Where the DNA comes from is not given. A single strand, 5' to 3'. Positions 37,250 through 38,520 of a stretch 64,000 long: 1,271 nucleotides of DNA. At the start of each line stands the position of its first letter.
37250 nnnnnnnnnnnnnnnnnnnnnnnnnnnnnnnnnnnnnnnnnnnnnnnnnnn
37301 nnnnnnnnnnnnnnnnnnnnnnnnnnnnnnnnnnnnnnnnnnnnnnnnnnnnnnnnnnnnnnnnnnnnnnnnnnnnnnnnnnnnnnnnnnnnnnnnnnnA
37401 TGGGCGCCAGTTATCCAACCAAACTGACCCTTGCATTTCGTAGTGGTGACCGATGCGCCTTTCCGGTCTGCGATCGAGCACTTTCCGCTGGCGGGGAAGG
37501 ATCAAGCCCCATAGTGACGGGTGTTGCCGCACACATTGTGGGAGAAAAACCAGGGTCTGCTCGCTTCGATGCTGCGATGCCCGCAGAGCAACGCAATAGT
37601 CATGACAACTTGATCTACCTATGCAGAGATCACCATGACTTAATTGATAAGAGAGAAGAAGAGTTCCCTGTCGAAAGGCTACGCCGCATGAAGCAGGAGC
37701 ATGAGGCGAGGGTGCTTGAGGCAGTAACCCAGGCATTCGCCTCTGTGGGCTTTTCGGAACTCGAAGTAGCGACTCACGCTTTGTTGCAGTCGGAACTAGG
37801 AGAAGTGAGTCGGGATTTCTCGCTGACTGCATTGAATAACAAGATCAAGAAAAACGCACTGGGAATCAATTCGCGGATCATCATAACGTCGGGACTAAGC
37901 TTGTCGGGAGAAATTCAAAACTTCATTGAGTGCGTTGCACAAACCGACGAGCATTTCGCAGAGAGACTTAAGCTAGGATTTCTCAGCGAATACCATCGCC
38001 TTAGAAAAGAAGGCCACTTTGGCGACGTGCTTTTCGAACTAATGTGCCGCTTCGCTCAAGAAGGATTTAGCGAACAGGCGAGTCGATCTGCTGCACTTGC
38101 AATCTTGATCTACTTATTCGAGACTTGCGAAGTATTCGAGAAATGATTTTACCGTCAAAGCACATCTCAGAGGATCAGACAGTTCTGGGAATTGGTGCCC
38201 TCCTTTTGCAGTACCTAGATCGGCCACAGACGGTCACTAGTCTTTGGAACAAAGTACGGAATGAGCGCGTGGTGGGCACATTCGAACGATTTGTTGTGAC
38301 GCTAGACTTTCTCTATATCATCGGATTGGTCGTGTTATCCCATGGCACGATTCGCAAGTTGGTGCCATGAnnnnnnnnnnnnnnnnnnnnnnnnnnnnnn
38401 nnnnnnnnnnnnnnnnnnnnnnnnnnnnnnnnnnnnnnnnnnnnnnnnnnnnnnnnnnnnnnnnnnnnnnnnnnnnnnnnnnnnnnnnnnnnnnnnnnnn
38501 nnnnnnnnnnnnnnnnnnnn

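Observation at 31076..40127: Type I R-M and an ABC-three-component-like module joined in one six-gene overlapping cluster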

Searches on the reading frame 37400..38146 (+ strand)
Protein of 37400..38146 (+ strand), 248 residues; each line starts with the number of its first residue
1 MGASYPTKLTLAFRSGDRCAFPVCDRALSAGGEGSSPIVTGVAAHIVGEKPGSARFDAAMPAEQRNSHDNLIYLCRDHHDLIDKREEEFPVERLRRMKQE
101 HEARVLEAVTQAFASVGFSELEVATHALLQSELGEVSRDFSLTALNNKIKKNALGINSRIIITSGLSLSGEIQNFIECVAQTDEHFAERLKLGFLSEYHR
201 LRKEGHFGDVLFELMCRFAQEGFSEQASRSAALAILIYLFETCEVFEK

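Call 5: search_protein_families(library=pfam, proteins=[window:37400-38146:+], max_evalue=0.01)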
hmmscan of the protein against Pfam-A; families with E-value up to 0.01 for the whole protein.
window:37400-38146:+ (248 aa): 2 families
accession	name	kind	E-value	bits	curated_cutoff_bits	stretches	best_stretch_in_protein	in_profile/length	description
PF13391.12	HNH_2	-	6.8e-05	23.1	21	1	42-85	13-61/66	HNH endonuclease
PF20275.3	CTD10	-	0.00028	21.9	28.1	1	181-247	62-134/134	C-terminal domain 10 of the ABC-three component (ABC-3C) systems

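Call 6: search_protein_families(library=padloc, proteins=[window:37400-38146:+], max_evalue=0.01)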
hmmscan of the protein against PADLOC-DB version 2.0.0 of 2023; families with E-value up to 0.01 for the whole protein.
window:37400-38146:+ (248 aa): 16 families
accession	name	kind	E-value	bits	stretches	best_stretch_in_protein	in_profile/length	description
PDLC04772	PDC-M68A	-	1.4e-82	275.5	1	1-247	1-251/253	-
PDLC04773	PDC-M68A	-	1.7e-46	156.8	1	60-248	1-195/200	-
PDLC01997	SAVED1--SAVED_HNH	-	4.6e-25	86.9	1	7-108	10-110/368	-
PDLC00739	Effector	-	2.1e-23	81.2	1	7-108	12-114/378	Endonuclease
PDLC00749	Effector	-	7.1e-22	76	1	8-110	21-125/395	Endonuclease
PDLC00746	Effector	-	3.2e-20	70.5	1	7-111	21-124/389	Endonuclease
PDLC00406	SduA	-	3.9e-15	54.7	1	8-113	23-124/326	DUF4263 domain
PDLC00747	Effector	-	7.7e-15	52.9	1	8-109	17-123/373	Endonuclease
PDLC00751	Effector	-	4.5e-14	50.3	1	14-154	142-276/530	Endonuclease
PDLC00743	Effector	-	9.7e-13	46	1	10-106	10-108/384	Endonuclease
PDLC01998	SAVED1--SAVED_HNH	-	1.3e-12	45.3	1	8-146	119-251/506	-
PDLC00742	Effector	-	3.6e-10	37.2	1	6-120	124-235/527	Endonuclease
PDLC00740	Effector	-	5.3e-10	36.6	1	13-150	26-158/391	Endonuclease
PDLC00738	Effector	-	2.7e-07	27.7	1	6-108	150-256/529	Endonuclease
PDLC02000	Effector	-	7.6e-07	26.3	1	6-108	149-255/524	SAVED1--SAVED_HNH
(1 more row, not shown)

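Call 38: search_solved_structures(query=window:37400-38146:+, max_evalue=1)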
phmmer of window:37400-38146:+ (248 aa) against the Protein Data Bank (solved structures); distinct sequences matched with E-value up to 1: 6.
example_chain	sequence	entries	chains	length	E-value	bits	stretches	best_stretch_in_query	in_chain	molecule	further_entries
9om4_A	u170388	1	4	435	4.1e-18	69.5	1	7-111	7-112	HNH endonuclease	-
7rwk_A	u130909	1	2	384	1.8e-08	38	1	4-118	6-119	SAVED domain-containing protein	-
7rwm_A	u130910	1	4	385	1.4e-06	31.9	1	17-111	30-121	SAVED domain-containing protein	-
8ysq_A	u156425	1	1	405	2.9e-06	30.8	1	7-110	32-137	SAVED domain-containing protein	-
8fm1_A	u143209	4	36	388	0.0043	20.4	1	23-110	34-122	SAVED domain-containing protein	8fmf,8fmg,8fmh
9dif_A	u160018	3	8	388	0.1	15.9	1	23-110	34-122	HNH endonuclease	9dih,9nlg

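Call 63: find_homologous_proteins(query=window:37400-38146:+, max_evalue=0.00001)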
Query window:37400-38146:+ (248 aa): 411 proteins with E <= 0.00001 among 1825 candidates; the best 120 are listed.
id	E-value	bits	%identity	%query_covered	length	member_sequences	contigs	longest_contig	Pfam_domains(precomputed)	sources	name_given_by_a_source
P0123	6.3e-108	378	70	100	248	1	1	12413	-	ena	-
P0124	5.6e-104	365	67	100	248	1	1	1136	PF13391.13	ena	-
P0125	1.4e-99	351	65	100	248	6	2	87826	-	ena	-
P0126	1.1e-98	348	64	100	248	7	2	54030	-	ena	-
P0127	1.4e-98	348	64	100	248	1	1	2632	-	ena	-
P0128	3.5e-98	346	63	100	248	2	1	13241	-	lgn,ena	-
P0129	3.8e-98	346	64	100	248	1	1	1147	-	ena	-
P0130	7.4e-98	345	64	100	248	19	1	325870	-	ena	-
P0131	1.0e-97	345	63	100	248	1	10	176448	-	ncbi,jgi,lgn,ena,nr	ncbi:MAG TPA: HNH endonuclease signature motif containing protein [bacterium]|nr:HNH endonuclease si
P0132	1.3e-96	341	63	100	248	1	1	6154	-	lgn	-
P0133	1.4e-96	341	63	100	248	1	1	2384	-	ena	-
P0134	2.5e-96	340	63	100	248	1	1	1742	-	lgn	-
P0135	3.5e-96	340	62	100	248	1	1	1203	-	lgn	-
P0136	6.2e-96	339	60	100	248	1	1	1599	-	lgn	-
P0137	7.3e-96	339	63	100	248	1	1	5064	-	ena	-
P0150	7.2e-89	316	100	61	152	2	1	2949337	-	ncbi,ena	-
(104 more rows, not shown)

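Call 70: predict_structure(alignment_id=A2)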
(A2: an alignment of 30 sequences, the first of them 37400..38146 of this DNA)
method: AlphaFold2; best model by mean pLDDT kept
length: 248 residues; sequences in the alignment: 30
mean_pLDDT: 85.2   pTM: 0.82
mean pLDDT of the five models: 85.2, 80.2, 77.3, 72.9, 71.1
residues with pLDDT >= 90: 129; 70-90: 87; 50-70: 18; < 50: 14
segments of 3 or more residues with pLDDT < 50: 32-36, 135-141
pLDDT, mean of each block of 10 residues (from residue 1): 84 93 87 54 94 94 93 95 94 97 94 91 79 50 70 86 91 92 86 85 89 90 86 92 62
secondary structure, 60 per line:
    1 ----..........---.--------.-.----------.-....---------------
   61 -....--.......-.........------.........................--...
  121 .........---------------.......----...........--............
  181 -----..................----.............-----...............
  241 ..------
elements in order: H5-14 E42-45 H62-65 E71-74 H76-84 H91-115 H118-129 H145-151 H156-166 H169-180 H186-203 H208-220 H226-242

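Call 73: fold_search(model_id=the predicted structure, library=pdb)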
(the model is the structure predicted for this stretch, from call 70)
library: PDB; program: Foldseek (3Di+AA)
matches with E <= 10: 82; with E <= 0.001: 3
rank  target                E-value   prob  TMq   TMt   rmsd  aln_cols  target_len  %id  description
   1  8fmf_A                2.5e-04  1.00  0.37  0.26  18.5       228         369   18  Structure of CBASS Cap5 from Pseudomonas syringae as an activated tetramer with the cyclic dinucleotide 3'2'-c-diAMP l (released 2024-02-07)
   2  8fmh_E                4.5e-04  1.00  0.35  0.24  15.8       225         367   18  Structure of CBASS Cap5 from Pseudomonas syringae as an activated tetramer with the cyclic dinucleotide 3'2'-c-dGAMP l (released 2024-02-07)
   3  8fmf_C                7.8e-04  1.00  0.37  0.26  15.8       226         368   17  Structure of CBASS Cap5 from Pseudomonas syringae as an activated tetramer with the cyclic dinucleotide 3'2'-c-diAMP l (released 2024-02-07)
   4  8fmh_C                1.0e-03  1.00  0.35  0.24  18.5       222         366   19  Structure of CBASS Cap5 from Pseudomonas syringae as an activated tetramer with the cyclic dinucleotide 3'2'-c-dGAMP l (released 2024-02-07)
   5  9dih_A                1.3e-03  1.00  0.37  0.25   8.1       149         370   20  CBASS Pseudomonas syringae Cap5 tetramer with DNA duplex and 3'2'-c-diAMP cyclic dinucleotide ligand (released 2025-06-18)
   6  9dif_A                2.0e-03  1.00  0.37  0.26   8.1       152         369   20  CBASS Pseudomonas syringae Cap5 tetramer with DNA duplex and 3'2'-c-GAMP cyclic dinucleotide ligand (released 2025-06-18)
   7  7rwk_A                8.8e-03  1.00  0.35  0.24   4.5       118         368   33  Structure of Cap5 from Asticcacaulis sp. (released 2021-11-10)
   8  7rwm_B                3.0e-02  0.96  0.28  0.20  15.4       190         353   16  Structure of Cap5 from Lactococcus lactis (released 2021-11-10)
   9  7rwm_A                4.5e-02  1.00  0.27  0.20   5.2       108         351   24  Structure of Cap5 from Lactococcus lactis (released 2021-11-10)
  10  7rwm_C                5.0e-02  1.00  0.25  0.18   5.8       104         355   26  Structure of Cap5 from Lactococcus lactis (released 2021-11-10)
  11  7rwm_D                7.8e-02  1.00  0.25  0.18   6.0       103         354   27  Structure of Cap5 from Lactococcus lactis (released 2021-11-10)
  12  8fm1_K                1.7e-01  0.72  0.30  0.22  15.7       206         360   19  Structure of CBASS Cap5 from Pseudomonas syringae in the absence of a ligand (apo form dimer) (released 2024-02-07)
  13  8fmf_D                2.7e-01  0.57  0.28  0.20  15.2       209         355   13  Structure of CBASS Cap5 from Pseudomonas syringae as an activated tetramer with the cyclic dinucleotide 3'2'-c-diAMP l (released 2024-02-07)
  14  8fm1_G                3.3e-01  0.60  0.29  0.21  15.8       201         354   18  Structure of CBASS Cap5 from Pseudomonas syringae in the absence of a ligand (apo form dimer) (released 2024-02-07)
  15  8fmh_D                4.9e-01  0.38  0.27  0.20  16.1       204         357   15  Structure of CBASS Cap5 from Pseudomonas syringae as an activated tetramer with the cyclic dinucleotide 3'2'-c-dGAMP l (released 2024-02-07)
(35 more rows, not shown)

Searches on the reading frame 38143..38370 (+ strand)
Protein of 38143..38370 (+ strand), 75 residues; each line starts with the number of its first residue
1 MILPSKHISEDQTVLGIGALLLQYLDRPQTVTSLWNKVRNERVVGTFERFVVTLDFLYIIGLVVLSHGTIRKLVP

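Call 5: search_protein_families(library=pfam, proteins=[window:38143-38370:+], max_evalue=0.01)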
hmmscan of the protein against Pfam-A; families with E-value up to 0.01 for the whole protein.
window:38143-38370:+ (75 aa): 2 families
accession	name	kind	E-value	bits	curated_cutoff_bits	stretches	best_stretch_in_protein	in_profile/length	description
PF20293.4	MC6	-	1.3e-14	54.3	27.2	1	3-68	1-70/76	ABC-three component (ABC-3C) system Middle Component 6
PF20292.4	MC7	-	0.00033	21.1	27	1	3-67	1-64/69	ABC-three component (ABC-3C) system Middle Component 7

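Call 6: search_protein_families(library=padloc, proteins=[window:38143-38370:+], max_evalue=0.01)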
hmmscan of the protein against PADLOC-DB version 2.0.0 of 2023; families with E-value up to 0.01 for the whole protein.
window:38143-38370:+ (75 aa): 1 family
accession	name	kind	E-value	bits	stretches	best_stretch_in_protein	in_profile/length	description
PDLC03183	Specificity_I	-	0.0097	12.7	1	9-53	65-108/403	Type I specificity subunit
